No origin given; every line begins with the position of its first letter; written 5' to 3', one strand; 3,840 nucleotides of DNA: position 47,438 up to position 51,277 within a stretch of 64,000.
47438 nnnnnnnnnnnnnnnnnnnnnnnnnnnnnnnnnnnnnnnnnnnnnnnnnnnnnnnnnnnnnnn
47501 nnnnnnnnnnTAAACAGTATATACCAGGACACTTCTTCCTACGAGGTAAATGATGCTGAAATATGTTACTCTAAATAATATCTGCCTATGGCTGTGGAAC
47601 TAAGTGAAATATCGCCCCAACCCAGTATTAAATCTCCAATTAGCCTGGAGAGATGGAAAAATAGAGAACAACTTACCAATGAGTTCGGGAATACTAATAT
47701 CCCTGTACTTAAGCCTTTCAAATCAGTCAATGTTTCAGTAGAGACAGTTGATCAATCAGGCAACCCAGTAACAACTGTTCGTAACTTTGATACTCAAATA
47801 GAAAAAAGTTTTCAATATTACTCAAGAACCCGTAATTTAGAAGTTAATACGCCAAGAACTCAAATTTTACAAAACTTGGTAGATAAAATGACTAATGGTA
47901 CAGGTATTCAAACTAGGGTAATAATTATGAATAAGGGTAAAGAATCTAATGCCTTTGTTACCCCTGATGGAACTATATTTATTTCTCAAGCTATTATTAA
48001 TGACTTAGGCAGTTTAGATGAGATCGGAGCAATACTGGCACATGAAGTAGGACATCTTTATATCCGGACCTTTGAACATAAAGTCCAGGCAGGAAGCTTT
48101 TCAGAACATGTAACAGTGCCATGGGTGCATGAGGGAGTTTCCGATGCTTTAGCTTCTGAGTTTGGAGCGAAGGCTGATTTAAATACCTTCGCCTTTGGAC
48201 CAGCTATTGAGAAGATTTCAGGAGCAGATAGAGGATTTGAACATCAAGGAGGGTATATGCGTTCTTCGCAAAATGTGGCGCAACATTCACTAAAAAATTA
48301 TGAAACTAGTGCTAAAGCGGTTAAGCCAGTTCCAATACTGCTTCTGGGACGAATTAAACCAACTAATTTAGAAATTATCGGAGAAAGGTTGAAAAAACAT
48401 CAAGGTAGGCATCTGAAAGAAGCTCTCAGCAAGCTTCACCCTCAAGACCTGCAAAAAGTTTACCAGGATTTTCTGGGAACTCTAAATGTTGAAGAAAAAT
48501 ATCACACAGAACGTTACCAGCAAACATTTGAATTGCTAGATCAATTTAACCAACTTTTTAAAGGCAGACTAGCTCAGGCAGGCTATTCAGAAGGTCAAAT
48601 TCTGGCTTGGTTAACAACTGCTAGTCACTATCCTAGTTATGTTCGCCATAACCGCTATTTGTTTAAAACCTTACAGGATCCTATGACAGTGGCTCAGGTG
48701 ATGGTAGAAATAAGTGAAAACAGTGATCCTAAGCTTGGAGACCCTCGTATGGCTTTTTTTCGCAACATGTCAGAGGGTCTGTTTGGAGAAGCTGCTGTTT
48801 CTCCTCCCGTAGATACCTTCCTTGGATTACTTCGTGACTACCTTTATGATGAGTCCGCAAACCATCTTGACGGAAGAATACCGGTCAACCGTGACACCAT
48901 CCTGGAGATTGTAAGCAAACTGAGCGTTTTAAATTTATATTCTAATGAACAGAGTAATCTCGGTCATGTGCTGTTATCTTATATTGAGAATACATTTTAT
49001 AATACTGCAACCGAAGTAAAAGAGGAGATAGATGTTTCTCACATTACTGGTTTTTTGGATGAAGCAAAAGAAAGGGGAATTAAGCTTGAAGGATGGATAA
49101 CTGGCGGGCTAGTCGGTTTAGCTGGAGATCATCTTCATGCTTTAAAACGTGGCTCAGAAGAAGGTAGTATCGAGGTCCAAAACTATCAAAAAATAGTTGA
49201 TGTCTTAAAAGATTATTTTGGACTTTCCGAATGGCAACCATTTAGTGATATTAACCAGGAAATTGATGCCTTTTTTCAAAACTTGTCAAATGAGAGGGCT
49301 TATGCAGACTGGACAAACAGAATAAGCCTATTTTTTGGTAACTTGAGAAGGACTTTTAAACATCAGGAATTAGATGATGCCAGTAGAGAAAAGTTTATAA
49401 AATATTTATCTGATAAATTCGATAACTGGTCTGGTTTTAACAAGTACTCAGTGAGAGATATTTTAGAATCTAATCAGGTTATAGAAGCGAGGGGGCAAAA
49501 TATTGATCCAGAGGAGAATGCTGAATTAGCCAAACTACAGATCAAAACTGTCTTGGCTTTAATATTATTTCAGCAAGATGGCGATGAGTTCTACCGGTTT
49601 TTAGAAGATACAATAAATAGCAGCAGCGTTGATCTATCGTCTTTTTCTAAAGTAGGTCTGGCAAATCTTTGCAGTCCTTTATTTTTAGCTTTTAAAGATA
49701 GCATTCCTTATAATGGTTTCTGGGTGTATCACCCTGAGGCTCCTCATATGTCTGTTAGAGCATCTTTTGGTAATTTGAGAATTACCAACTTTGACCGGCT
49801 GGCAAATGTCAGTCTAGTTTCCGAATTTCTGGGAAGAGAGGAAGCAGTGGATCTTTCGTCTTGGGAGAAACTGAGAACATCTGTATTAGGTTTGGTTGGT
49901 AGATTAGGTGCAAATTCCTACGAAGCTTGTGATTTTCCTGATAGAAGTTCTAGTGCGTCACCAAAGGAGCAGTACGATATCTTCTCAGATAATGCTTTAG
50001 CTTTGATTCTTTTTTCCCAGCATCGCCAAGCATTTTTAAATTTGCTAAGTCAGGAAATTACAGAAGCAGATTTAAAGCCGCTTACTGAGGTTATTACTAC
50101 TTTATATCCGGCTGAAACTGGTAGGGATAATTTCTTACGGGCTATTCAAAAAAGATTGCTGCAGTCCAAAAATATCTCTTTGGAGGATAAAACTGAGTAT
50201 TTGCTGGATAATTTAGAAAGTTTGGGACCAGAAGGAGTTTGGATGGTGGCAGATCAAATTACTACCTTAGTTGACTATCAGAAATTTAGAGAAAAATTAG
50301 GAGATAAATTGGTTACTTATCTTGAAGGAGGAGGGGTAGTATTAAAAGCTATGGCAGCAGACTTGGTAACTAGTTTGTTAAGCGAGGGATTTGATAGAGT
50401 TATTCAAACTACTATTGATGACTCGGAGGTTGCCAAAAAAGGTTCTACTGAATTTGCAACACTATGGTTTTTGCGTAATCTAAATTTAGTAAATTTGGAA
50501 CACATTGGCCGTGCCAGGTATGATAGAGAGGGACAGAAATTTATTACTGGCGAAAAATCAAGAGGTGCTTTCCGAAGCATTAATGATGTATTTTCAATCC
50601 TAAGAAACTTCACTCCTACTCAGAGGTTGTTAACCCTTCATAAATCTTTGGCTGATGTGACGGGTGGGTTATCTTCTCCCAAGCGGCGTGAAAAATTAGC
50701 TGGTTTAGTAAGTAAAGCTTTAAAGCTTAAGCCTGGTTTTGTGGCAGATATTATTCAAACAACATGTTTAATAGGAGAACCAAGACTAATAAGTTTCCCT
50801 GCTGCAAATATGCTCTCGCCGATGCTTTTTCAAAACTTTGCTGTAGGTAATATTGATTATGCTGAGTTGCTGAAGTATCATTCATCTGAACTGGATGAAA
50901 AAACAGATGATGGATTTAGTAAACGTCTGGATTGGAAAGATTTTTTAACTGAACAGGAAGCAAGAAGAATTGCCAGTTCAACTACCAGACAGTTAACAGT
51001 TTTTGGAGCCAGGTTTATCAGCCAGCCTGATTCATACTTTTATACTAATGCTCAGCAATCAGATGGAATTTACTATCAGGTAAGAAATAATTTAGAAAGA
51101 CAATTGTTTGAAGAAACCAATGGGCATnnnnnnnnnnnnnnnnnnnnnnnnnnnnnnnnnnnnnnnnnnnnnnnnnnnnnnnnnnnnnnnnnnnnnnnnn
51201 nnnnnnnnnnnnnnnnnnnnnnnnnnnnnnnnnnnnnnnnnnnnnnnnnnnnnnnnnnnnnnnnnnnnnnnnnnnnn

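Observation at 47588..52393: Giant 1601-aa protein combining an M48-type HExxH peptidase motif with a C-terminal ABC1/UbiB-like atypical kinase domain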

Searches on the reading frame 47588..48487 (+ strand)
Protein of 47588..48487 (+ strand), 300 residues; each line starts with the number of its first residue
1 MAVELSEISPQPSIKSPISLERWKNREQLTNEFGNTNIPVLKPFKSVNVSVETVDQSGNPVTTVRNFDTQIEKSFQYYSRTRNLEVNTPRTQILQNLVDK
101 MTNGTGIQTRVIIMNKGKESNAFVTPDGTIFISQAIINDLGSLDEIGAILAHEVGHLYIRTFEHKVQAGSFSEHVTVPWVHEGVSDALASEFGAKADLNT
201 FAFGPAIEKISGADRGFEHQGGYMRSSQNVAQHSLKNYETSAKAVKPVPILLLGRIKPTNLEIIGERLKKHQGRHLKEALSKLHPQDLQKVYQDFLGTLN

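Call 4: search_protein_families(library=pfam, proteins=[window:47588-48487:+], max_evalue=10)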
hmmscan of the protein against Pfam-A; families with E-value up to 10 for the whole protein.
window:47588-48487:+ (300 aa): 1 family
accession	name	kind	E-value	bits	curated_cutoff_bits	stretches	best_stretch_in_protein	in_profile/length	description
PF01435.24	Peptidase_M48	-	4.2e-11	43.4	20.3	1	92-160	5-79/186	Peptidase family M48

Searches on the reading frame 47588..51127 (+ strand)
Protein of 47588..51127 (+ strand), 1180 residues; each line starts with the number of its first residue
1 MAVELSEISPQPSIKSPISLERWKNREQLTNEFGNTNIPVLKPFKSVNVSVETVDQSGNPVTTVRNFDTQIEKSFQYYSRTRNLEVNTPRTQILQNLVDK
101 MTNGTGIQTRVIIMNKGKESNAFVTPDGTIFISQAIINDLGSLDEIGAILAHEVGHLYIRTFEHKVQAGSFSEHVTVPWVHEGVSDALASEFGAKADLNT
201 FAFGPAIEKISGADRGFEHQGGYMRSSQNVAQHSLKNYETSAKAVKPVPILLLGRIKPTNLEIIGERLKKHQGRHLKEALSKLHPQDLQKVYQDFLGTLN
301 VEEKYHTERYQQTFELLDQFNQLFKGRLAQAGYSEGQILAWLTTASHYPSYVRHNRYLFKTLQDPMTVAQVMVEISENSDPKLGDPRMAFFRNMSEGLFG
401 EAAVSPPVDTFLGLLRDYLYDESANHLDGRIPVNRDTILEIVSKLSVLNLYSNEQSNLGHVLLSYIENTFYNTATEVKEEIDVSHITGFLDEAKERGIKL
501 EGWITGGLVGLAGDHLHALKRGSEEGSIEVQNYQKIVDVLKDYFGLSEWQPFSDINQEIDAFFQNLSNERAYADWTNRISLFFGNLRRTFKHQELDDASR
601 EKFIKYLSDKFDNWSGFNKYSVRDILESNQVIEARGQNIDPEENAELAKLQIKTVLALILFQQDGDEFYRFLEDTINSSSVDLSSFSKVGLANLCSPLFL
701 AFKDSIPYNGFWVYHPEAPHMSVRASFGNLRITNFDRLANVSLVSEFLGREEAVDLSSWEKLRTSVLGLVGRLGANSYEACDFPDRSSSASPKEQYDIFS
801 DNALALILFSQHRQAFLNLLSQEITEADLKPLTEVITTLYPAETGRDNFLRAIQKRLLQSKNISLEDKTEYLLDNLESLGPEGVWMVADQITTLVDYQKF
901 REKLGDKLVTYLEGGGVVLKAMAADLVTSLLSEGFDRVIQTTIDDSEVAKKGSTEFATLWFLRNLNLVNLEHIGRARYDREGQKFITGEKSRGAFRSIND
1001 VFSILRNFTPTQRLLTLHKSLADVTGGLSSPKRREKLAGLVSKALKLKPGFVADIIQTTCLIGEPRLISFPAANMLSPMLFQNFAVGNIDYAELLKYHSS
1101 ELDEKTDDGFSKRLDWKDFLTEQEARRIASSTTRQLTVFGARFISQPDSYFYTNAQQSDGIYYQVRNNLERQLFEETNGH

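Call 56: predict_structure(alignment_id=A3)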
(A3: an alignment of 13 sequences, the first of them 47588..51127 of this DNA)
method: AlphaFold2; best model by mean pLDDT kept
length: 1180 residues; sequences in the alignment: 13
mean_pLDDT: 77.6   pTM: 0.59
mean pLDDT of the five models: 77.6, 77.4, 74.3, 73.0, 72.0
residues with pLDDT >= 90: 225; 70-90: 666; 50-70: 194; < 50: 95
segments of 3 or more residues with pLDDT < 50: 1-26, 213-219, 302-306, 380-383, 451-454, 786-793, 914-930, 968-973, 1100-1112, 1177-1180
pLDDT, mean of each block of 10 residues (from residue 1): 25 30 49 73 85 64 83 89 90 95 88 90 90 91 90 89 73 60 79 87 80 44 75 65 84 87 86 80 89 76 53 82 90 89 68 70 91 71 58 83 69 85 73 90 77 60 88 85 89 81 58 68 69 86 68 86 75 69 84 90 93 71 80 57 85 90 93 92 90 91 62 73 68 90 93 88 91 84 54 70 91 94 88 91 79 87 85 74 76 80 68 45 43 72 86 85 62 61 79 80 76 78 79 88 84 84 83 85 87 74 39 63 90 87 86 93 91 58
secondary structure, 60 per line:
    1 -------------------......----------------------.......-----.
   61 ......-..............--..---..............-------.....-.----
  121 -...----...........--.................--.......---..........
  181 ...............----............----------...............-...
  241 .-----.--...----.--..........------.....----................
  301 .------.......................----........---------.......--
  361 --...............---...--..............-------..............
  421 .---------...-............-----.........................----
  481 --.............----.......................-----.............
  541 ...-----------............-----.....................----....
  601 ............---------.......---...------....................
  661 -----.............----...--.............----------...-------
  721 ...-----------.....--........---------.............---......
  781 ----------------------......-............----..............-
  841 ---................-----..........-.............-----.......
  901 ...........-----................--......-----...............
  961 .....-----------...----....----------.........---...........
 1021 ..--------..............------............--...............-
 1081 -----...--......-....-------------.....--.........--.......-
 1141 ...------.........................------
elements in order (helices of 4 or more, strands of 3 or more residues): H20-25 E48-54 E60-66 H68-81 H89-102 E110-114 E122-124 E129-133 H134-139 H143-158 H161-167 H171-195 H200-211 H222-236 H238-241 H260-269 H276-280 H285-301 H308-330 H335-342 H352-358 H363-377 H386-399 H407-418 E419-421 E431-433 H435-446 H452-476 H483-495 H500-522 H528-543 H555-566 H572-592 H597-612 H622-628 H641-660 H666-678 H688-700 E711-713 E721-723 H735-739 H742-749 H759-771 H775-780 H803-808 H810-821 H826-839 H844-859 H865-874 H876-888 H894-911 H917-932 H935-940 H946-965 E977-979 E984-987 H998-1006 H1010-1022 H1031-1044 H1051-1062 H1065-1079 H1091-1096 H1116-1119 H1122-1130 H1133-1136 E1137-1139 H1150-1174

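Call 58: fold_search(model_id=the predicted structure, library=pdb)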
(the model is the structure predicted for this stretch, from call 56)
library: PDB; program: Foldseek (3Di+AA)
matches with E <= 10: 577; with E <= 0.001: 20
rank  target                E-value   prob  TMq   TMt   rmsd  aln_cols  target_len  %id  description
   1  3w3y_A                1.6e-05  0.99  0.15  0.16  25.9      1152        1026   12  Crystal structure of Kap121p bound to Nup53p (released 2013-04-10)
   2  3w3w_A                3.8e-05  0.98  0.15  0.16  27.3      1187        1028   12  Crystal structure of Kap121p bound to Ste12p (released 2013-04-10)
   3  3w3v                  5.6e-05  0.99  0.15  0.17  26.6      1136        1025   12  Crystal structure of Kap121p mutant D353K/E396K/D438K (released 2013-04-10)
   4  5h2v_A                5.6e-05  0.98  0.15  0.16  26.1      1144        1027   12  Crystal structure of the karyopherin Kap121p bound to the SUMO protease Ulp1p (released 2016-12-14)
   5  4zj7_A                5.6e-05  0.98  0.14  0.16  26.4      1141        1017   12  Crystal structure of the karyopherin Kap121p bound to the extreme C-terminus of the protein phosphatase Cdc14p (released 2015-06-03)
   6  3w3x_A                6.0e-05  0.97  0.15  0.16  27.3      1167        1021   12  Crystal structure of Kap121p bound to Pho4p (released 2013-04-10)
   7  3w3t                  1.7e-04  0.97  0.15  0.17  26.7      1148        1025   12  Crystal structure of Kap121p (released 2013-04-10)
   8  5dlq_B                1.8e-04  0.97  0.15  0.16  23.1      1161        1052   10  Crystal structure of RanGTP-Exportin 4-eIF5A complex (released 2016-06-22)
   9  6ait_C                3.4e-04  1.00  0.10  0.27  22.5       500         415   13  Crystal structure of E. coli BepA (released 2018-12-26)
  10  7dkh_I                3.8e-04  0.75  0.10  0.11  40.8      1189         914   10  Crystal structure of the Ctr9/Paf1/Cdc73/Rtf1 quaternary complex (released 2021-11-24)
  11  9g33_UJ               4.2e-04  0.82  0.11  0.08  58.9      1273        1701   10  Stalled 90S - Utp23-Krr1-deltaC3 (released 2025-06-18)
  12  3w3u                  4.7e-04  0.98  0.18  0.20  26.9      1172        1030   11  Crystal structure of Kap121p mutant R349A/Q350A/D353A/E396A/N430K/D438A/N477A (released 2013-04-10)
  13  9hvq_Q                5.1e-04  0.54  0.08  0.09  34.5       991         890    9  Structure of the transcribing Pol II-DSIF-PAF-SPT6-RECQL5 complex (released 2025-07-16)
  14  6sar                  5.8e-04  1.00  0.09  0.26  23.2       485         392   11  E coli BepA/YfgC (released 2020-08-26)
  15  6ait_D                6.5e-04  1.00  0.11  0.30  20.3       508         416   11  Crystal structure of E. coli BepA (released 2018-12-26)
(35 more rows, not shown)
